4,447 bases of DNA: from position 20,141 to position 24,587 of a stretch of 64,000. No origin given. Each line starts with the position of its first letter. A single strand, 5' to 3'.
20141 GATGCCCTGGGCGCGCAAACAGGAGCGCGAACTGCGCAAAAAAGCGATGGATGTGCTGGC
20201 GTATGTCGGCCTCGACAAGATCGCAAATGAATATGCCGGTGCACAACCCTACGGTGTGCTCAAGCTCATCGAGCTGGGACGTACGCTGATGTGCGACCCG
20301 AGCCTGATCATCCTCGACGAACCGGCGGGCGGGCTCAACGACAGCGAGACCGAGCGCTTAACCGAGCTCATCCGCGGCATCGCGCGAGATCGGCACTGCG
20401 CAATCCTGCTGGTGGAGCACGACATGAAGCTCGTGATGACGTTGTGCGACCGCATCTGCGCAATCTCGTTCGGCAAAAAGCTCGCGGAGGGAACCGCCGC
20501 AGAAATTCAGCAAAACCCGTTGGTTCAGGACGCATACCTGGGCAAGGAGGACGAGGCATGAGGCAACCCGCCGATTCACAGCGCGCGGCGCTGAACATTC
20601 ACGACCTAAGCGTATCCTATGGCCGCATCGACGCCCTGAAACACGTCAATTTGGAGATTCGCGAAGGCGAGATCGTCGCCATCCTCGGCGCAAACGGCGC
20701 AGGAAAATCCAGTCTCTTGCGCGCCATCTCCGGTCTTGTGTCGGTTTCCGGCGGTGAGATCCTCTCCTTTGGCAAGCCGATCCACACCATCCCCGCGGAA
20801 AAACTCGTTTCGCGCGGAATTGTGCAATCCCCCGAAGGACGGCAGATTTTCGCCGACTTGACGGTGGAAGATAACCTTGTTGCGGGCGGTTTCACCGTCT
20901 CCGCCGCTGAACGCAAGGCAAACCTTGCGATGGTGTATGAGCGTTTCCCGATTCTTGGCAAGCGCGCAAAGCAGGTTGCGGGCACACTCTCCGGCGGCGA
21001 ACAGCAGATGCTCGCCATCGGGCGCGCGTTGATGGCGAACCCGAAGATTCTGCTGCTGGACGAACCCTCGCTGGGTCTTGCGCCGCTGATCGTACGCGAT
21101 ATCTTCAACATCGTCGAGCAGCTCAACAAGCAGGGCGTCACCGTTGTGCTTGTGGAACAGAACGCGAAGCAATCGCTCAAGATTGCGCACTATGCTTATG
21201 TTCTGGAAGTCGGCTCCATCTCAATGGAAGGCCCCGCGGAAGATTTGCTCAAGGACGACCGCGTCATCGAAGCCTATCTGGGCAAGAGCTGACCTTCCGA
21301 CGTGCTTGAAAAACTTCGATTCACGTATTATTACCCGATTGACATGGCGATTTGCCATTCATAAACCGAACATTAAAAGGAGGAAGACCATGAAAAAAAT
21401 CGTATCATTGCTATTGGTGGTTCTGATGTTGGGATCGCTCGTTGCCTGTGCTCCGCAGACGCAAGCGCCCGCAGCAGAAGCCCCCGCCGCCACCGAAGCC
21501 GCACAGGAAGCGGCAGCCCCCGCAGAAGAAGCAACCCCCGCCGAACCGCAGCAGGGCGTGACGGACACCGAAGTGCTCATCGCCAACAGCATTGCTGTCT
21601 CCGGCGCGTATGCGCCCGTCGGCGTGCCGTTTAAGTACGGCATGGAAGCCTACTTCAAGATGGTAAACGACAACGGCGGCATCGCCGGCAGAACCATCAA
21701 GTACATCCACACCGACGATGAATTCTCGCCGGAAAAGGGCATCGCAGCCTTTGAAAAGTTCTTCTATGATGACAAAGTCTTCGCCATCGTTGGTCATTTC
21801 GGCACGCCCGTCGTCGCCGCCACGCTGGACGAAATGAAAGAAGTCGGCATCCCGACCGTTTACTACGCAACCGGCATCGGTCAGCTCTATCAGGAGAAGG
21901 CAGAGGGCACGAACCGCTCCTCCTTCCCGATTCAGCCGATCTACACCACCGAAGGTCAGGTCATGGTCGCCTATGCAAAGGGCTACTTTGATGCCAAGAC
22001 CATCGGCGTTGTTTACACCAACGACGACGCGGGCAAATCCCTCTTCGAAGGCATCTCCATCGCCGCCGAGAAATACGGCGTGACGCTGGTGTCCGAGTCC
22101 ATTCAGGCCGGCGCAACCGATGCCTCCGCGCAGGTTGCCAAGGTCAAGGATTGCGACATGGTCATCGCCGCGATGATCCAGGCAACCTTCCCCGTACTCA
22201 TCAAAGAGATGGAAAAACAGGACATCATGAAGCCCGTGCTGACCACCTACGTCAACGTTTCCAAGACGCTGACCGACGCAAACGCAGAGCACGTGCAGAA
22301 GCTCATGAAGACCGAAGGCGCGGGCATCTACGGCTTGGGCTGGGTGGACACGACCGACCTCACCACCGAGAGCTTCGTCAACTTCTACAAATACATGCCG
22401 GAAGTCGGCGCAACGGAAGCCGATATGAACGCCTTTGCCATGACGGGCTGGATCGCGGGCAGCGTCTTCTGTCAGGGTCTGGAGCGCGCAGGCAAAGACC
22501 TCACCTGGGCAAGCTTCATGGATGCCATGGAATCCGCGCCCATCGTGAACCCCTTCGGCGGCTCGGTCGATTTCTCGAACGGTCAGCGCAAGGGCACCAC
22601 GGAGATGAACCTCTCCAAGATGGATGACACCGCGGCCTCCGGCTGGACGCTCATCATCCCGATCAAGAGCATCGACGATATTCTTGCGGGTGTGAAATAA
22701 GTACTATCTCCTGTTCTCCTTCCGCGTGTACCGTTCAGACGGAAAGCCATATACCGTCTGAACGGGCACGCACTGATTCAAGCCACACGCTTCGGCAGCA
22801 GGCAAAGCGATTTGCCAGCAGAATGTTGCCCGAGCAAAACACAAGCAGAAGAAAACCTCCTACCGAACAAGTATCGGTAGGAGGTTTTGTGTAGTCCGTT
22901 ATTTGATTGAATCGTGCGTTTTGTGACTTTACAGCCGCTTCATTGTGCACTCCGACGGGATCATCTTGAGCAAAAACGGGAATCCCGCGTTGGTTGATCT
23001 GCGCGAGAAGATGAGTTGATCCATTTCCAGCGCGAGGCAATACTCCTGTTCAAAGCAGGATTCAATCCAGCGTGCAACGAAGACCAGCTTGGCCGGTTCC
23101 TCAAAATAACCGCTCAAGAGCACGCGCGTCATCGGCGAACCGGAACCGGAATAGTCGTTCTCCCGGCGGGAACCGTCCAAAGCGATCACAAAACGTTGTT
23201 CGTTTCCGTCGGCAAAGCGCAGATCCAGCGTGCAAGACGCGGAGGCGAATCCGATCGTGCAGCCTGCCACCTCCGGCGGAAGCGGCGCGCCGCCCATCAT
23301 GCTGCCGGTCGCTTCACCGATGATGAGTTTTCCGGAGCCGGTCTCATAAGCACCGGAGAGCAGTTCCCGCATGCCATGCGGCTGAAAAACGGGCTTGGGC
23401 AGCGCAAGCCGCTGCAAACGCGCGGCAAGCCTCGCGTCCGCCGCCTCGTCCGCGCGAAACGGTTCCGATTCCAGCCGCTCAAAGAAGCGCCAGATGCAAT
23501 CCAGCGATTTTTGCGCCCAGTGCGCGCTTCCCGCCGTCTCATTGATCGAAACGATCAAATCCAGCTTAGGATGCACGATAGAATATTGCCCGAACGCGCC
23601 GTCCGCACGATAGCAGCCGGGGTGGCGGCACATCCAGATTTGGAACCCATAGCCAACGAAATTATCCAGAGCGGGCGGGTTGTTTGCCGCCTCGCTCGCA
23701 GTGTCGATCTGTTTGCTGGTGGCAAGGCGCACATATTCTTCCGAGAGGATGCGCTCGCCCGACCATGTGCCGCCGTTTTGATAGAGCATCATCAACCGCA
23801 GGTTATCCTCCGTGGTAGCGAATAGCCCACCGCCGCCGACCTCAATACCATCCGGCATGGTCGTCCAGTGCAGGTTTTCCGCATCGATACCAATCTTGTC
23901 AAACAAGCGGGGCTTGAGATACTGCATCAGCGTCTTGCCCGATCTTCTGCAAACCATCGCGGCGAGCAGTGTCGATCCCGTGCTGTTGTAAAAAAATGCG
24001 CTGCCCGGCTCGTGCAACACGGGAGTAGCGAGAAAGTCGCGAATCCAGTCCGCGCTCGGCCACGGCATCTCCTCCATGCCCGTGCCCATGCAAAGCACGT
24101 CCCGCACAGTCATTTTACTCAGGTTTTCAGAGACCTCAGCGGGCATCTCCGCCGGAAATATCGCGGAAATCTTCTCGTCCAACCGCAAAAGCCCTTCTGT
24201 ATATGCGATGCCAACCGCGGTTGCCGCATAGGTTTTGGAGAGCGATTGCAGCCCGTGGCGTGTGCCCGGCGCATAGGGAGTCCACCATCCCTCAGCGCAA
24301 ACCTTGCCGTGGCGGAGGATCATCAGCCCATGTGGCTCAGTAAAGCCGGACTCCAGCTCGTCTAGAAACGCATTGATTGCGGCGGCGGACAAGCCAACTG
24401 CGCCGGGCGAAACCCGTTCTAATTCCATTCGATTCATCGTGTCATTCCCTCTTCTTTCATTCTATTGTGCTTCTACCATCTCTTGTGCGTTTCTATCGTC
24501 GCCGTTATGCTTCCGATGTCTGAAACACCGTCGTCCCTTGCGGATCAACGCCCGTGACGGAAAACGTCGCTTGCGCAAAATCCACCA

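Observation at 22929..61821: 39-kb sugar-import locus built almost entirely of cytoplasmic esterases, with two GH13_18 phosphorylases as the only glycosidic-bond enzymes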

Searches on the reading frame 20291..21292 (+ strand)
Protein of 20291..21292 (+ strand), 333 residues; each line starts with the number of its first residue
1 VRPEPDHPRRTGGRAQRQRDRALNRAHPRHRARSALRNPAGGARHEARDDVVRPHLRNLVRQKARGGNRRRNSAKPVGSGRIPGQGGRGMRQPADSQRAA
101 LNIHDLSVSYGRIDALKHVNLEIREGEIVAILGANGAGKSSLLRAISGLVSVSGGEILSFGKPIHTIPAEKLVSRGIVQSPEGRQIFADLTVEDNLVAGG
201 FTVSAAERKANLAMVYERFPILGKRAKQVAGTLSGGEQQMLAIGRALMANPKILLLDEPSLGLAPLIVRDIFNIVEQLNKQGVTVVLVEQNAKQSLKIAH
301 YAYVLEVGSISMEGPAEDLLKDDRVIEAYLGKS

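Call 50: search_protein_families(library=pfam, proteins=[window:20291-21292:+], max_evalue=0.0001)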
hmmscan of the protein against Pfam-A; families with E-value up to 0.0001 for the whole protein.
window:20291-21292:+ (333 aa): 3 families
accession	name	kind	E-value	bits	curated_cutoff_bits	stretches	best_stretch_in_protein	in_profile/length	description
PF00005.33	ABC_tran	-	2.4e-31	109.6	25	1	116-260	1-136/137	ABC transporter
PF13304.12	AAA_21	-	4.8e-12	47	27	1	224-287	229-295/304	AAA domain, putative AbiEii toxin, Type IV TA system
PF20703.3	nSTAND1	-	1.6e-05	25.1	27.1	1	105-149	12-54/379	Novel STAND NTPase 1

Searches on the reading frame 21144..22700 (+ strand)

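Call 49: search_protein_families(library=pfam, proteins=[window:21144-22700:+], max_evalue=0.0001)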
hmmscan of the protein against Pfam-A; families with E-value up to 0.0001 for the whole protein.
window:21144-22700:+ (518 aa): 2 families
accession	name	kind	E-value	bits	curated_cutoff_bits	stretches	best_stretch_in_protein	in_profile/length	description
PF13458.12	Peripla_BP_6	-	5.7e-49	168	31.7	1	146-494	4-339/343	Periplasmic binding protein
PF01094.35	ANF_receptor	-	1.6e-10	41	25.4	1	174-364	13-205/353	Receptor family ligand binding region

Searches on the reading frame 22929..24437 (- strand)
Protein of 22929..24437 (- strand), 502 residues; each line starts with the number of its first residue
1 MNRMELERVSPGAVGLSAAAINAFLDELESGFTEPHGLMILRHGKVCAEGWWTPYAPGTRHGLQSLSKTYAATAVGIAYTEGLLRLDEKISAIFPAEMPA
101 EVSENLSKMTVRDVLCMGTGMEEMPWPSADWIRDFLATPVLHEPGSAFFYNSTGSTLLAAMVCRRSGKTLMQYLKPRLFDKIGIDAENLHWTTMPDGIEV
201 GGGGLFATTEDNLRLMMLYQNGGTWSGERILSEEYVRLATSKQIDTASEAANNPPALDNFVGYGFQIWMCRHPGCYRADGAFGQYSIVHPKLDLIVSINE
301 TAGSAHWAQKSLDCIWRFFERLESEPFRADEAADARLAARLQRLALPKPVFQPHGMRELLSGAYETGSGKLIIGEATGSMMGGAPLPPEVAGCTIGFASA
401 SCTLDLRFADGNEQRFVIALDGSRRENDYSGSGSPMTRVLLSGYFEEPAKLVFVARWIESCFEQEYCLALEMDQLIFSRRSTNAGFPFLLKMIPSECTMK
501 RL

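Call 4: search_protein_families(library=pfam, proteins=[window:22929-24437:-], max_evalue=0.01)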
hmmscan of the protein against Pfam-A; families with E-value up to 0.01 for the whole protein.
window:22929-24437:- (502 aa): 1 family
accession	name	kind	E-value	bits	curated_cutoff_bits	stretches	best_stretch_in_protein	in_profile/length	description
PF00144.29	Beta-lactamase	-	1.9e-30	106.6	27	1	38-298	19-306/329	Beta-lactamase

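Call 32: search_protein_families(library=ncbifam, proteins=[window:22929-24437:-], max_evalue=0.001)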
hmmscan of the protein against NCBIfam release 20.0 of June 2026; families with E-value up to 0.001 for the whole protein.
window:22929-24437:- (502 aa): 2 families
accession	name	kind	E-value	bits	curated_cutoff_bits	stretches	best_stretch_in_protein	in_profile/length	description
NF045925.1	3-sucCA_synth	equivalog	2.4e-67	227.5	800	1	5-312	26-322/498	3-succinylated cholic acid synthase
NF052559.1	MthAcHydAcmB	equivalog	1e-06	27.7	550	0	196-245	246-295/391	methyl acetate hydrolase AcmB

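Call 59: search_solved_structures(query=window:22929-24437:-, max_evalue=0.00001)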
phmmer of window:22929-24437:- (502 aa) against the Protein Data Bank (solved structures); distinct sequences matched with E-value up to 0.00001: 21.
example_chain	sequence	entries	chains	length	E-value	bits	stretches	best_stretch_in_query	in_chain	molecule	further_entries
8dc1_A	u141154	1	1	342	3.9e-25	91.7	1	28-298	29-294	Lsa45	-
8rlj_A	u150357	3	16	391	1.1e-16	63.8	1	36-295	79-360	Class C beta-lactamase-related serine hydrolase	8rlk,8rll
4gb7_A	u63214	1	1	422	9.3e-14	54.2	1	142-296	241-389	6-aminohexanoate-dimer hydrolase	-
1wyc_A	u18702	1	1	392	4.1e-11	45.5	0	17-113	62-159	6-aminohexanoate-dimer hydrolase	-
3vwm_A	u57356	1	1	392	4.4e-11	45.3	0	17-114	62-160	6-aminohexanoate-dimer hydrolase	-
3vwl_A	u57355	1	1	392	4.6e-11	45.3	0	17-113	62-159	6-aminohexanoate-dimer hydrolase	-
2zm0_A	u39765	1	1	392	4.7e-11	45.3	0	17-113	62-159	6-aminohexanoate-dimer hydrolase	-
3vwn_X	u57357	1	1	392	5.4e-11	45.1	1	17-293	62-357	6-aminohexanoate-dimer hydrolase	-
2e8i_A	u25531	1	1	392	7.6e-11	44.6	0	17-113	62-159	6-aminohexanoate-dimer hydrolase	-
1wyb_A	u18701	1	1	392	7.7e-11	44.5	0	17-113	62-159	6-aminohexanoate-dimer hydrolase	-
2zly_A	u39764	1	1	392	8.9e-11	44.3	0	17-113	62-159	6-aminohexanoate-dimer hydrolase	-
2dcf_A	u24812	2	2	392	1.1e-10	44.1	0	145-294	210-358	6-aminohexanoate-dimer hydrolase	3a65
3vwq_A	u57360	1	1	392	1.2e-10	44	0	145-293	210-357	6-aminohexanoate-dimer hydrolase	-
3vwp_A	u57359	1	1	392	1.2e-10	43.9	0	145-293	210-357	6-aminohexanoate-dimer hydrolase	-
2zma_A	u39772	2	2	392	1.2e-10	43.9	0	145-293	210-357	6-aminohexanoate-dimer hydrolase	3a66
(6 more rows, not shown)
